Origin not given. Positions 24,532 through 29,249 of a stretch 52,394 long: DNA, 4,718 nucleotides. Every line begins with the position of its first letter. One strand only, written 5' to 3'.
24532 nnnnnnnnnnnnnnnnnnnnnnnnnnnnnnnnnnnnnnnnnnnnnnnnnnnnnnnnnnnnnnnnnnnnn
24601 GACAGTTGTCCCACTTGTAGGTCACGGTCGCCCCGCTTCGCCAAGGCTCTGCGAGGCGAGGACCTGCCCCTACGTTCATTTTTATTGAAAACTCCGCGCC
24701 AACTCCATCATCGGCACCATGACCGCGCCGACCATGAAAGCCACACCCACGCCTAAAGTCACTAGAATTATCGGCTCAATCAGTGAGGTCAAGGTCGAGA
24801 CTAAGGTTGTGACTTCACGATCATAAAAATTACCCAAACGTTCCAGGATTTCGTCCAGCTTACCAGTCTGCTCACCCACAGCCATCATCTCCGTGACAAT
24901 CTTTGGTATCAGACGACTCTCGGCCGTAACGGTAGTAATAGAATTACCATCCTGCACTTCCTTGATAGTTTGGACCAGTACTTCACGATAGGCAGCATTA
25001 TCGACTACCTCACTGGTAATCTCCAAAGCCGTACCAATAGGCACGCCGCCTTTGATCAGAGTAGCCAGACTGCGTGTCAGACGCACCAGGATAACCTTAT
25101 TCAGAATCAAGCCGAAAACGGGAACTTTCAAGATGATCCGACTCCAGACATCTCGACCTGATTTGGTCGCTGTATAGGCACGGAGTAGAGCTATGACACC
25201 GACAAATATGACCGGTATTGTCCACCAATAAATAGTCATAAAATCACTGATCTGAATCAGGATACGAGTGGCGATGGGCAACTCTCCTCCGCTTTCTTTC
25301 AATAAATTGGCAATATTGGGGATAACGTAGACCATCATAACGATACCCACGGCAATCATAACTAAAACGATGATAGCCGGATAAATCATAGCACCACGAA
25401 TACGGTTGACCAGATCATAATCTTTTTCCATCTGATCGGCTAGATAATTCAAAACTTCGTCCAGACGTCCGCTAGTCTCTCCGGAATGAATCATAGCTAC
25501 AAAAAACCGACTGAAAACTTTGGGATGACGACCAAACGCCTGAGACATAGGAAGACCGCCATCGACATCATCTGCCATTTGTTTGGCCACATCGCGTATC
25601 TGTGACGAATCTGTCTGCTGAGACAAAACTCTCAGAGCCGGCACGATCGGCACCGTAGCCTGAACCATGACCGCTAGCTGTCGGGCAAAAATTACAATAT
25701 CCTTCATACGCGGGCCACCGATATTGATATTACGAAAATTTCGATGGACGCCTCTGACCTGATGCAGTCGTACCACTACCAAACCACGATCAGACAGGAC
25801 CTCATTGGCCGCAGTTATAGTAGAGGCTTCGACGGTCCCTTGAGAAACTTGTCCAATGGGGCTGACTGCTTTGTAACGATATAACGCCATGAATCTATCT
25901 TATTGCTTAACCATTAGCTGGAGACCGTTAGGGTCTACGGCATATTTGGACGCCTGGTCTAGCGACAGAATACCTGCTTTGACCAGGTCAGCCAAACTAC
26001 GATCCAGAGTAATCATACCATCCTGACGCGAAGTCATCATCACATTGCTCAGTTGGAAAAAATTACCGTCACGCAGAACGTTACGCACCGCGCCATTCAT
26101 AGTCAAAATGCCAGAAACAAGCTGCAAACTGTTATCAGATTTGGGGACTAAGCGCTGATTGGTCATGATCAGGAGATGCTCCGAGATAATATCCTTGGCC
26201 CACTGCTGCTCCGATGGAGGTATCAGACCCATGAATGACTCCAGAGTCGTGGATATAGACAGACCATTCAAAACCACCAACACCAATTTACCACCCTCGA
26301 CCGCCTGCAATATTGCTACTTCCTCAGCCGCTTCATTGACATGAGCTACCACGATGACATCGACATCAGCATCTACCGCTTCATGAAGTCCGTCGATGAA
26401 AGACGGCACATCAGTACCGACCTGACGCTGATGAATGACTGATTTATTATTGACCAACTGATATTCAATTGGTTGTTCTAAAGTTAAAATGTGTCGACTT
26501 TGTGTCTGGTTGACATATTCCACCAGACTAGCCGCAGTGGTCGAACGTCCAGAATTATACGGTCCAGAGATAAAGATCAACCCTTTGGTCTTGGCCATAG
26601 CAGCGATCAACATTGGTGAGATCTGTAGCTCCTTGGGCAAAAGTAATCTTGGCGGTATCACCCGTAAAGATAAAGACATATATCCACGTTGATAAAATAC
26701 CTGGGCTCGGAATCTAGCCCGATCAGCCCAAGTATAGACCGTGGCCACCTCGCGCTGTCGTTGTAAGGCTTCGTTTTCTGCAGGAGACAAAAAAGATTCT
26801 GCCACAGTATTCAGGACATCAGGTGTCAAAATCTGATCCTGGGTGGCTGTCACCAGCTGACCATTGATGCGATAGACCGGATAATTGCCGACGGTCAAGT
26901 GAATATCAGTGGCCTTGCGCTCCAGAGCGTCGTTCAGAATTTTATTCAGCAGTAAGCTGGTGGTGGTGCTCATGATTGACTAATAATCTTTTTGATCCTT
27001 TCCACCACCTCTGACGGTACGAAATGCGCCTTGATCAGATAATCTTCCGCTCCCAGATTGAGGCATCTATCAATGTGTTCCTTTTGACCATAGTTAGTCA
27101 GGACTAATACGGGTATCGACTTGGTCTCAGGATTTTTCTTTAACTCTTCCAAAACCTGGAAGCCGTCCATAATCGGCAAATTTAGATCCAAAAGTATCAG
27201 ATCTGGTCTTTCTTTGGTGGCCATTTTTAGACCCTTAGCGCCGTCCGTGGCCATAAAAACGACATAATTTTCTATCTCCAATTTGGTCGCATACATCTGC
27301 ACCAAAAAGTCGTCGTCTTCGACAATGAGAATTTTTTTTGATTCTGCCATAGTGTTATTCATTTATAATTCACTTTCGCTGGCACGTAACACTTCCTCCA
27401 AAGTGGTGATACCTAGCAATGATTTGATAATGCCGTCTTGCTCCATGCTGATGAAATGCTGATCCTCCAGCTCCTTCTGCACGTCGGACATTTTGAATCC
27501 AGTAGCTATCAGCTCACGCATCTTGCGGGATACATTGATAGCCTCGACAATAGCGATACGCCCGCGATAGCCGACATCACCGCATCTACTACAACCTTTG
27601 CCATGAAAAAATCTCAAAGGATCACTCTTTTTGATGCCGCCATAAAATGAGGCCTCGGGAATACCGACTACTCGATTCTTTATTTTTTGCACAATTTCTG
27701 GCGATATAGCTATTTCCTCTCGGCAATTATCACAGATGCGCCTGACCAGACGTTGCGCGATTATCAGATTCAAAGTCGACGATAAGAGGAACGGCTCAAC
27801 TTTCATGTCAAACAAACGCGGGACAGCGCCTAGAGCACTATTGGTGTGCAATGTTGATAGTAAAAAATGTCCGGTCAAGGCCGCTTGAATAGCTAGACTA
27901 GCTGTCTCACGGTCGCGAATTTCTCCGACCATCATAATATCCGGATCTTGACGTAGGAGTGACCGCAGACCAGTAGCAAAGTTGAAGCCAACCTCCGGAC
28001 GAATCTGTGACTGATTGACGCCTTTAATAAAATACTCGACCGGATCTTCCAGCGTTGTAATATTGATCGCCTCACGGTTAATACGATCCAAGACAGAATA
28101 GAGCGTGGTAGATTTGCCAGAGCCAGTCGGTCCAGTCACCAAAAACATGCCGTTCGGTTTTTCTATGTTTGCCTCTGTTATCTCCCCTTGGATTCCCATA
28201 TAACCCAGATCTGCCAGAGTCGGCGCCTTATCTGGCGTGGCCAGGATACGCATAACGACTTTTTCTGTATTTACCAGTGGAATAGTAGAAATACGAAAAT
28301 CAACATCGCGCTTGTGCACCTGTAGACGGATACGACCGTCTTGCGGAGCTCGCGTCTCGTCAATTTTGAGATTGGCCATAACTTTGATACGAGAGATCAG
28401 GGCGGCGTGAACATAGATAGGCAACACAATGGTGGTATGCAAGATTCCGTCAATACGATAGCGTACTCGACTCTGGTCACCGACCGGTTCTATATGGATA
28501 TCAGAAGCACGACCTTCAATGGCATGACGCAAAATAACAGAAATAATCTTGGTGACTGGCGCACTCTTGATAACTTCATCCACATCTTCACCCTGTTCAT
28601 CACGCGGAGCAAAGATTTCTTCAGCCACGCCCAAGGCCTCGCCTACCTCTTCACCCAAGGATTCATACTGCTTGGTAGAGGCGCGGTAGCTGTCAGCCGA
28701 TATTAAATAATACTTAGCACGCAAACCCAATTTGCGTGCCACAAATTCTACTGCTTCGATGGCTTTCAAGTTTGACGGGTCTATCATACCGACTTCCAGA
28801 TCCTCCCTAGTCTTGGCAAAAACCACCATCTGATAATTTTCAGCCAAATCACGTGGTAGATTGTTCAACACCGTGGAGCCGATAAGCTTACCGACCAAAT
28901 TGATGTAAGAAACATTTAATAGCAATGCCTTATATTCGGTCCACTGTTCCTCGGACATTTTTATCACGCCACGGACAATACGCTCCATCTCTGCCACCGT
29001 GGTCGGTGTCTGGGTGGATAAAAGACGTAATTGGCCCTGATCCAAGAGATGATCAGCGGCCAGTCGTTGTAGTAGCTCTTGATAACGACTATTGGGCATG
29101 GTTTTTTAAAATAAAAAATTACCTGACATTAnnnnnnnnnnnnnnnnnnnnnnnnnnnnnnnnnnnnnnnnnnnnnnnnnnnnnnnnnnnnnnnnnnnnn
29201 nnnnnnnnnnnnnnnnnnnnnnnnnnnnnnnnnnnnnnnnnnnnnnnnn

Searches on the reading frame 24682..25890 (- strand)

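Call 81: search_protein_families(library=pfam, proteins=[window:24682-25890:-], max_evalue=0.001)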
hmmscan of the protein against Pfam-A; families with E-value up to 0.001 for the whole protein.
window:24682-25890:- (402 aa): 2 families
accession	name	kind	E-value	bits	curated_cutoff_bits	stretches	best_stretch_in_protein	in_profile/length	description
PF00482.28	T2SSF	-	1.1e-60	203.6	25.2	2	68-191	1-125/125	Type II secretion system (T2SS), protein F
PF20990.2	DUF2207_C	-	0.00023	21.4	33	1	113-252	91-203/247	Predicted membrane protein (DUF2207) C-terminal domain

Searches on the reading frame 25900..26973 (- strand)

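Call 81: search_protein_families(library=pfam, proteins=[window:25900-26973:-], max_evalue=0.001)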
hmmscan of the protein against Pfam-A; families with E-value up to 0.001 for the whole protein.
window:25900-26973:- (357 aa): 1 family
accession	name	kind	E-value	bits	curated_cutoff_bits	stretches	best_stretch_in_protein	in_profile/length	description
PF00437.27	T2SSE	-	2.5e-18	66.3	24.9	1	8-281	11-283/370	Type II/IV secretion system protein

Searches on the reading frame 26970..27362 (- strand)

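Call 81: search_protein_families(library=pfam, proteins=[window:26970-27362:-], max_evalue=0.001)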
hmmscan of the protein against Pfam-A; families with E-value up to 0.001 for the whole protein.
window:26970-27362:- (130 aa): 1 family
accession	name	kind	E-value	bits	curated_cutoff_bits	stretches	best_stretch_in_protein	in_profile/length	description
PF00072.30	Response_reg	-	2.9e-26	92.2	30.2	1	11-123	1-110/111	Response regulator receiver domain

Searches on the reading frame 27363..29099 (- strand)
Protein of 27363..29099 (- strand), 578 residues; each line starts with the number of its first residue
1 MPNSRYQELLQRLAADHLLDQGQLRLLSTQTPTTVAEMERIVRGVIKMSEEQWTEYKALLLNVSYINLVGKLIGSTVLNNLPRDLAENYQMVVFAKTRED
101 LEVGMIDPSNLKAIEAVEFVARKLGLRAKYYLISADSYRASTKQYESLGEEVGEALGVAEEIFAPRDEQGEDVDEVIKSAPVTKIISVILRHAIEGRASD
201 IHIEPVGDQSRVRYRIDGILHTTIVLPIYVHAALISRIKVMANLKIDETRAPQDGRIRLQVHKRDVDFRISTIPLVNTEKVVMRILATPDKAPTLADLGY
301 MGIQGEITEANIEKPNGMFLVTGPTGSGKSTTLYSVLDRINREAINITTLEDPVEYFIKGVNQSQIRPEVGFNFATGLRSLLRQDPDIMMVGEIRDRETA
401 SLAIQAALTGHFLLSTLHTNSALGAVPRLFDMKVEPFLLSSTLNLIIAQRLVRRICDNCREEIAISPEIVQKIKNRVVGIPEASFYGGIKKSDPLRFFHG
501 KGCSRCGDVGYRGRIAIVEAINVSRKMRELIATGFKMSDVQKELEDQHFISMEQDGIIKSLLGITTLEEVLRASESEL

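Call 81: search_protein_families(library=pfam, proteins=[window:27363-29099:-], max_evalue=0.001)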
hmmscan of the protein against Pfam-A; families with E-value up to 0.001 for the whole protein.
window:27363-29099:- (578 aa): 6 families
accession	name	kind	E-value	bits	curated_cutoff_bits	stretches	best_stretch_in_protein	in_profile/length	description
PF00437.27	T2SSE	-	5.5e-123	410.7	24.9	1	178-572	4-370/370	Type II/IV secretion system protein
PF05157.20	MshEN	-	6.5e-08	32.9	23.1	1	62-148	2-86/90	MshEN domain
PF13191.12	AAA_16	-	0.00051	21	32.6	0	314-356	23-63/167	AAA ATPase domain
PF13555.12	AAA_29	-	0.00072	19.7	27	0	315-333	21-39/61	P-loop containing region of AAA domain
PF13401.12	AAA_22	-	0.00096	19.9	27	0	315-373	4-57/130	AAA domain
PF25199.1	nSTAND_NTPase5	-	0.00097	19.4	34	0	305-347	30-73/145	Novel STAND NTPase 5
